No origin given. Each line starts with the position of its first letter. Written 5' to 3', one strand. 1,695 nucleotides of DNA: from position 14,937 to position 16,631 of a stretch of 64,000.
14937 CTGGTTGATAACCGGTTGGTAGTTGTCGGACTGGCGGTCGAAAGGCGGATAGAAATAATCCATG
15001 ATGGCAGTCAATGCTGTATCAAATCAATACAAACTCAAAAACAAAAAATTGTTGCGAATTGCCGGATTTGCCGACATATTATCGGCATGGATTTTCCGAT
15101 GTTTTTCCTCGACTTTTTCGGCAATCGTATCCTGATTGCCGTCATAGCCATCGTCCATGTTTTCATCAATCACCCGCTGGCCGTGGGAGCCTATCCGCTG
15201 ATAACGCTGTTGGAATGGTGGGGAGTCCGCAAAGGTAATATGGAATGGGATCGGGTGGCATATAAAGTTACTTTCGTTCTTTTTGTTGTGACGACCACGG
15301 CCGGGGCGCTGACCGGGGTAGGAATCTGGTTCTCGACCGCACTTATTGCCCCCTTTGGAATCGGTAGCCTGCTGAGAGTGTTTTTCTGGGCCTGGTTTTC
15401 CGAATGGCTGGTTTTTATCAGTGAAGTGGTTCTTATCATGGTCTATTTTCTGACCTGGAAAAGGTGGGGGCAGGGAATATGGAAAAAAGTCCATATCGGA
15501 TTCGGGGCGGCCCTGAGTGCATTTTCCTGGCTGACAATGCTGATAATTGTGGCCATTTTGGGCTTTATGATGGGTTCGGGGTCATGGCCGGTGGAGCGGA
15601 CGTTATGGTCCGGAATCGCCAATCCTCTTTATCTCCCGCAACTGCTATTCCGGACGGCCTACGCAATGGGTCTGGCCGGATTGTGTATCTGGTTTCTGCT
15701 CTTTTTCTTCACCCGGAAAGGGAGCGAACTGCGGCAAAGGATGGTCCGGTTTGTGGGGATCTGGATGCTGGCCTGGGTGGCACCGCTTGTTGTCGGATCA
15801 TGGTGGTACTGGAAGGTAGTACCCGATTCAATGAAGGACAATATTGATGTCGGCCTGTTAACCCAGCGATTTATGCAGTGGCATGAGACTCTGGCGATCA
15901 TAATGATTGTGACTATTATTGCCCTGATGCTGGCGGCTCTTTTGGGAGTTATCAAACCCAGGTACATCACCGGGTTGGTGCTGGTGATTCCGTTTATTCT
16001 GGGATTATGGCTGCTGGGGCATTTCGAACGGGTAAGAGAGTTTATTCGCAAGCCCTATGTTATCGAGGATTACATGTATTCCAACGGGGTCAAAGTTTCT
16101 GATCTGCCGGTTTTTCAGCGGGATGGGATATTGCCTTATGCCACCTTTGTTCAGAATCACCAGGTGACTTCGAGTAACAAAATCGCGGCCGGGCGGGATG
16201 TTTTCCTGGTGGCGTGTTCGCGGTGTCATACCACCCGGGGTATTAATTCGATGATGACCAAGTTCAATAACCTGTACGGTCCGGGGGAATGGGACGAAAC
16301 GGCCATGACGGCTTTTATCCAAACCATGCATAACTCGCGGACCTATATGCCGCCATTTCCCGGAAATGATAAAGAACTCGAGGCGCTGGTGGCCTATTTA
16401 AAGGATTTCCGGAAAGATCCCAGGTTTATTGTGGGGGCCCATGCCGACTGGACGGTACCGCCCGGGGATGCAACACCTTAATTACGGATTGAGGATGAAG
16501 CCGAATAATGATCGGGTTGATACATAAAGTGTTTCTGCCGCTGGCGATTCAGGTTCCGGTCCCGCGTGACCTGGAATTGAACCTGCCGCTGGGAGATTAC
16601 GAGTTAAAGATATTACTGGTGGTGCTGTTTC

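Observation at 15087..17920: Two tandem cytochrome bd-like (CydA-family) proteins, each fused to a C-terminal monoheme cytochrome c domain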

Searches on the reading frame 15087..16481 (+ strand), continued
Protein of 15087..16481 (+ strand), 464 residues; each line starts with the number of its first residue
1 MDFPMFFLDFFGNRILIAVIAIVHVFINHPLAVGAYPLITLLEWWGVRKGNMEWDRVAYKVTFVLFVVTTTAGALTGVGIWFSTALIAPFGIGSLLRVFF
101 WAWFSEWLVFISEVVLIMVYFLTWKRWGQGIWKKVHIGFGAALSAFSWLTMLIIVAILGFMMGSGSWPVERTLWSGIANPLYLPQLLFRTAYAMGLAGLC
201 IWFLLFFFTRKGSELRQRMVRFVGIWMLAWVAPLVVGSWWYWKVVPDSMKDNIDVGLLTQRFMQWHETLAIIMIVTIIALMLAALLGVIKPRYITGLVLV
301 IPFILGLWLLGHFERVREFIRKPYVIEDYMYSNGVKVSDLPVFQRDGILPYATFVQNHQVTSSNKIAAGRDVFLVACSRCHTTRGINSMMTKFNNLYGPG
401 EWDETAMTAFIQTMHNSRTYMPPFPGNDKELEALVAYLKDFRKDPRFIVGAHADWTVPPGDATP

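Call 26: find_related_loci(query=A1, collection=genome_contigs, flank=10000)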
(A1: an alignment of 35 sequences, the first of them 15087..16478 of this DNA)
Query A1 (464 aa) in genome_contigs; peptide patterns used: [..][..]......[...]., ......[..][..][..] (x = any residue, [..] = any of these).
600 stretches matched a pattern (row limit reached: there are more); 539 encode a relative of the query (tblastn E <= 1e-3); the best 80 are kept; 80 distinct loci.
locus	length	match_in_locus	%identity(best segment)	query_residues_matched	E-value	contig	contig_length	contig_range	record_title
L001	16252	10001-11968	70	1-461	0e+0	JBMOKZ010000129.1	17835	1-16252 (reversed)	MAG: Candidatus Zixiibacteriota bacterium isolate Betzabe_MAG011 MAG011_129, whole genome shotgun sequence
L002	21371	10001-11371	70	1-457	0e+0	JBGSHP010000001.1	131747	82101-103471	MAG: Candidatus Zixiibacteriota bacterium isolate JTS-AC108 k141_3764714, whole genome shotgun sequence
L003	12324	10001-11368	70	1-456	0e+0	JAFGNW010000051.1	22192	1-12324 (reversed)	MAG: Candidatus Zixiibacteriota bacterium isolate Zod_Metabat.57 k87_1360966, whole genome shotgun sequence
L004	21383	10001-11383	68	1-461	0e+0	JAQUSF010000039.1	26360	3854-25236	MAG: Candidatus Zixiibacteriota bacterium isolate STD1_90 NODE_3842_length_26360_cov_3.747646_Sandtown_D1, whole genome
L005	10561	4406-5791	71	1-461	0e+0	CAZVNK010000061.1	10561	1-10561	MAG TPA_asm: uncultured Ignavibacteriaceae bacterium isolate binchicken_co42_233 genome assembly, contig: NODE_10368_len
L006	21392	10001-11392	69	1-464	0e+0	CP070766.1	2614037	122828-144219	MAG: Candidatus Zixiibacteriota bacterium isolate bin25 chromosome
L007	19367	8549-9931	69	1-461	0e+0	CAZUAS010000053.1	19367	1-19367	MAG TPA_asm: uncultured Ignavibacteriales bacterium isolate binchicken_co43_183 genome assembly, contig: NODE_5017_lengt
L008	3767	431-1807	68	1-459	0e+0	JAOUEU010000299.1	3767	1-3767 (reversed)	MAG: Candidatus Zixiibacteriota bacterium isolate 4_1_July_SF_Bin17 4_1_July_SF_Bin17_scaffold_15900_c1, whole genome sh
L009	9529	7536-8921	67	1-463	0e+0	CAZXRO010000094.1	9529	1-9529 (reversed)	MAG TPA_asm: uncultured Ignavibacteriales bacterium isolate SRP332253_co2_61 genome assembly, contig: NODE_7285_length_9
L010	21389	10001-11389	68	1-463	0e+0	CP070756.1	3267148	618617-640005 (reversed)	MAG: Candidatus Zixiibacteriota bacterium isolate bin295 chromosome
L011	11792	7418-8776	68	1-453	0e+0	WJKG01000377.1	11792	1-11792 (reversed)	MAG: candidate division GN15 bacterium isolate Bin_210 k141_3947738, whole genome shotgun sequence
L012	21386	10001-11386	66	1-462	0e+0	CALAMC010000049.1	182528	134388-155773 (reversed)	MAG TPA_asm: uncultured candidate division Zixibacteria bacterium isolate SRR6007446_bin.66_CONCOCT_v1.1_MAG genome asse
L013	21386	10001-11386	66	1-462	0e+0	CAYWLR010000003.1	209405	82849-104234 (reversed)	MAG TPA_asm: uncultured Ignavibacteriaceae bacterium isolate binchicken_co7_175 genome assembly, contig: NODE_60_length_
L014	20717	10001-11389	67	1-463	0e+0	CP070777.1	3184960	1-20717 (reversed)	MAG: Candidatus Zixiibacteriota bacterium isolate bin19 chromosome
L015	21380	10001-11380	67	1-460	0e+0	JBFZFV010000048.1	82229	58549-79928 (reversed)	MAG: Candidatus Zixiibacteriota bacterium isolate PPR_0627 PPR_0627.fa_k121_170259, whole genome shotgun sequence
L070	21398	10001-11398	52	1-457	3e-154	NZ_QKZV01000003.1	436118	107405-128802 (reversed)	Hydrotalea sandarakina strain DSM 23241 LX80DRAFT_scaffold00003.3, whole genome shotgun sequence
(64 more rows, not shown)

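Call 31: predict_structure(alignment_id=A1)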
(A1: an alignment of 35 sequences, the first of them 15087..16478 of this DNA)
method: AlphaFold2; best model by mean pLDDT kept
length: 464 residues; sequences in the alignment: 35
mean_pLDDT: 80.4   pTM: 0.75
mean pLDDT of the five models: 80.4, 78.5, 78.2, 78.1, 77.2
residues with pLDDT >= 90: 164; 70-90: 196; 50-70: 80; < 50: 24
segments of 3 or more residues with pLDDT < 50: 1-12, 259-261, 381-383
pLDDT, mean of each block of 10 residues (from residue 1): 40 60 83 90 94 94 91 83 67 73 85 90 91 95 91 86 78 80 91 93 95 93 96 94 82 58 65 91 96 89 89 72 62 68 83 83 92 67 62 82 87 60 71 90 74 58 49
secondary structure, 60 per line:
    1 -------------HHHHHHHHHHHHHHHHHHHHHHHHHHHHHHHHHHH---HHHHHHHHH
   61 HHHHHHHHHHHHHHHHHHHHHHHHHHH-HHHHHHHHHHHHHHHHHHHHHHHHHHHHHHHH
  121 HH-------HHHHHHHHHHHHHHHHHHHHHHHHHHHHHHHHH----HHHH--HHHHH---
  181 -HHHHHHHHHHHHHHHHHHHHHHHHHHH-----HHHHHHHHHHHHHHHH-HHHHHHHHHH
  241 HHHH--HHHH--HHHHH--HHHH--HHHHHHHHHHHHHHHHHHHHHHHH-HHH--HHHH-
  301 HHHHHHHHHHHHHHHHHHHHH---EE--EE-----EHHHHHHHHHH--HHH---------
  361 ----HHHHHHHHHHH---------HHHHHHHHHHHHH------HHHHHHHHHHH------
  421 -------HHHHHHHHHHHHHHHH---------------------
elements in order: H14-48 H52-87 H89-122 H130-162 H167-170 H173-177 H182-208 H214-229 H231-244 H247-250 H253-257 H260-263 H266-289 H296-299 H301-321 H337-346 H365-375 H385-397 H404-414 H428-443

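Call 34: fold_search(model_id=the predicted structure, library=pdb)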
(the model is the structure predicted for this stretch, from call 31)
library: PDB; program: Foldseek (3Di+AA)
matches with E <= 10: 76; with E <= 0.001: 10
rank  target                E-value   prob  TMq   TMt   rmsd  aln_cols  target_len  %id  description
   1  5doq_A                7.0e-06  1.00  0.58  0.62   5.7       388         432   15  The structure of bd oxidase from Geobacillus thermodenitrificans (released 2016-05-04)
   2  7oy2_C                2.5e-05  1.00  0.55  0.56  10.5       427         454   14  High resolution structure of cytochrome bd-II oxidase from E. coli (released 2021-12-15)
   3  6rx4_A                8.1e-05  1.00  0.50  0.49   7.7       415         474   16  THE STRUCTURE OF BD OXIDASE FROM ESCHERICHIA COLI (released 2019-11-20)
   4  8b4o_A                1.4e-04  1.00  0.51  0.54   6.6       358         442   17  Cryo-EM structure of cytochrome bd oxidase from C. glutamicum (released 2022-12-28)
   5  9fka_A                2.4e-04  1.00  0.52  0.53   6.7       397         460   16  Cryo-EM structure of the reduced cytochrome bd oxidase from M. tuberculosis (released 2025-02-12)
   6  6rko_A                2.5e-04  1.00  0.50  0.52   7.8       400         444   15  Cryo-EM structure of the E. coli cytochrome bd-I oxidase at 2.68 A resolution (released 2019-10-16)
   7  7nkz_A                4.0e-04  1.00  0.53  0.54   6.5       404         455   15  Cryo-EM structure of the cytochrome bd oxidase from M. tuberculosis at 2.5 A resolution (released 2021-09-22)
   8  7d5i_A                5.0e-04  1.00  0.53  0.55   6.2       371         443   14  Structure of Mycobacterium smegmatis bd complex in the apo-form. (released 2021-06-23)
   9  9r2g_A                6.3e-04  1.00  0.55  0.67   4.8       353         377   15  Cytochrome bd II oxidase qOR-2 type from Mycobacterium smegmatis (released 2026-03-04)
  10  7ose_A                7.9e-04  1.00  0.44  0.41   4.0       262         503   15  cytochrome bd-II type oxidase with bound aurachin D (released 2021-11-17)
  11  7d5i_B                6.7e-03  1.00  0.44  0.56   5.7       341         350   13  Structure of Mycobacterium smegmatis bd complex in the apo-form. (released 2021-06-23)
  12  9r2g_D                2.3e-02  1.00  0.45  0.60   5.8       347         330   14  Cytochrome bd II oxidase qOR-2 type from Mycobacterium smegmatis (released 2026-03-04)
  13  6rx4_B                3.0e-02  1.00  0.44  0.52   6.9       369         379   11  THE STRUCTURE OF BD OXIDASE FROM ESCHERICHIA COLI (released 2019-11-20)
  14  7oy2_B                4.5e-02  1.00  0.40  0.48   6.7       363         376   13  High resolution structure of cytochrome bd-II oxidase from E. coli (released 2021-12-15)
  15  8b4o_B                8.3e-02  1.00  0.38  0.50   6.3       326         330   14  Cryo-EM structure of cytochrome bd oxidase from C. glutamicum (released 2022-12-28)
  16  7ose_B                8.6e-02  1.00  0.42  0.49   6.0       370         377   12  cytochrome bd-II type oxidase with bound aurachin D (released 2021-11-17)
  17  7nkz_B                9.3e-02  1.00  0.42  0.54   6.1       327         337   13  Cryo-EM structure of the cytochrome bd oxidase from M. tuberculosis at 2.5 A resolution (released 2021-09-22)
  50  7p54_A                6.3e+00  0.02  0.09  0.11  34.4       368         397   13  Cryo-EM structure of human TTYH2 in GDN (released 2021-08-11)
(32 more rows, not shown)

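Call 54: find_encoding_contigs(protein=P0084, flank=10000, max_places=2)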
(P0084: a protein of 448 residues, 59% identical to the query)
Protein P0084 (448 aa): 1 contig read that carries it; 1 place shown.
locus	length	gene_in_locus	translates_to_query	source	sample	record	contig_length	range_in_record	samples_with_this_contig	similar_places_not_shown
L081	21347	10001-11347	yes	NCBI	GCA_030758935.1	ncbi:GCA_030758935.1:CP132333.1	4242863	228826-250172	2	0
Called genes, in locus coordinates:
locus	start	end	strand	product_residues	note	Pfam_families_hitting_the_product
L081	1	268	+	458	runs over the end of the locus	PF07642:BBP2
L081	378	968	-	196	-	PF02669:KdpC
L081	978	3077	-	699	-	PF00122:E1-E2_ATPase, PF00702:Hydrolase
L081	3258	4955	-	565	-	PF03814:KdpA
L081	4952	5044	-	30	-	PF09604:Potass_KdpF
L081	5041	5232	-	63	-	-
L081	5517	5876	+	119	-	-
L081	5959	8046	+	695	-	PF07715:Plug, PF00593:TonB_dep_Rec_b-barrel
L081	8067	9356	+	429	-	PF00512:HisKA (weak), PF02518:HATPase_c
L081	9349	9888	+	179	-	PF00072:Response_reg, PF02954:HTH_8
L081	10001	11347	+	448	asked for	PF13442:Cytochrome_CBB3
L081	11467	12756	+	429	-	PF13442:Cytochrome_CBB3 (weak), PF00034:Cytochrom_C (faint)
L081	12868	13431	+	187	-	PF02085:Cytochrom_CIII (faint), PF14537:Cytochrom_c3_2 (faint), PF14522:Cytochrome_C7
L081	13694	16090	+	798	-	PF07660:STN, PF07715:Plug, PF00593:TonB_dep_Rec_b-barrel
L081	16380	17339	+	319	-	-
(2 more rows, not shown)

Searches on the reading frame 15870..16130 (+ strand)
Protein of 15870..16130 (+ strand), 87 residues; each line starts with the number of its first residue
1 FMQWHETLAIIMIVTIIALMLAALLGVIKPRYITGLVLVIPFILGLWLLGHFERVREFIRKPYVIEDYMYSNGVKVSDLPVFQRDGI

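Call 58: search_solved_structures(query=A3, max_evalue=10, show_alignments=5)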
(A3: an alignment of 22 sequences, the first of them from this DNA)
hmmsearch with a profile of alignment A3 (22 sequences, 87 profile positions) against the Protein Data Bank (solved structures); distinct sequences matched with E-value up to 10: 2.
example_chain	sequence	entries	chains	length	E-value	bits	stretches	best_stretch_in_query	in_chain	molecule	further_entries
8yfg_A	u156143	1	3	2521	7.3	10.2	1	9-53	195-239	Piezo-type mechanosensitive ion channel component 1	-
8yez_A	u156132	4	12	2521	7.4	10.2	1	9-53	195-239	Piezo-type mechanosensitive ion channel component 1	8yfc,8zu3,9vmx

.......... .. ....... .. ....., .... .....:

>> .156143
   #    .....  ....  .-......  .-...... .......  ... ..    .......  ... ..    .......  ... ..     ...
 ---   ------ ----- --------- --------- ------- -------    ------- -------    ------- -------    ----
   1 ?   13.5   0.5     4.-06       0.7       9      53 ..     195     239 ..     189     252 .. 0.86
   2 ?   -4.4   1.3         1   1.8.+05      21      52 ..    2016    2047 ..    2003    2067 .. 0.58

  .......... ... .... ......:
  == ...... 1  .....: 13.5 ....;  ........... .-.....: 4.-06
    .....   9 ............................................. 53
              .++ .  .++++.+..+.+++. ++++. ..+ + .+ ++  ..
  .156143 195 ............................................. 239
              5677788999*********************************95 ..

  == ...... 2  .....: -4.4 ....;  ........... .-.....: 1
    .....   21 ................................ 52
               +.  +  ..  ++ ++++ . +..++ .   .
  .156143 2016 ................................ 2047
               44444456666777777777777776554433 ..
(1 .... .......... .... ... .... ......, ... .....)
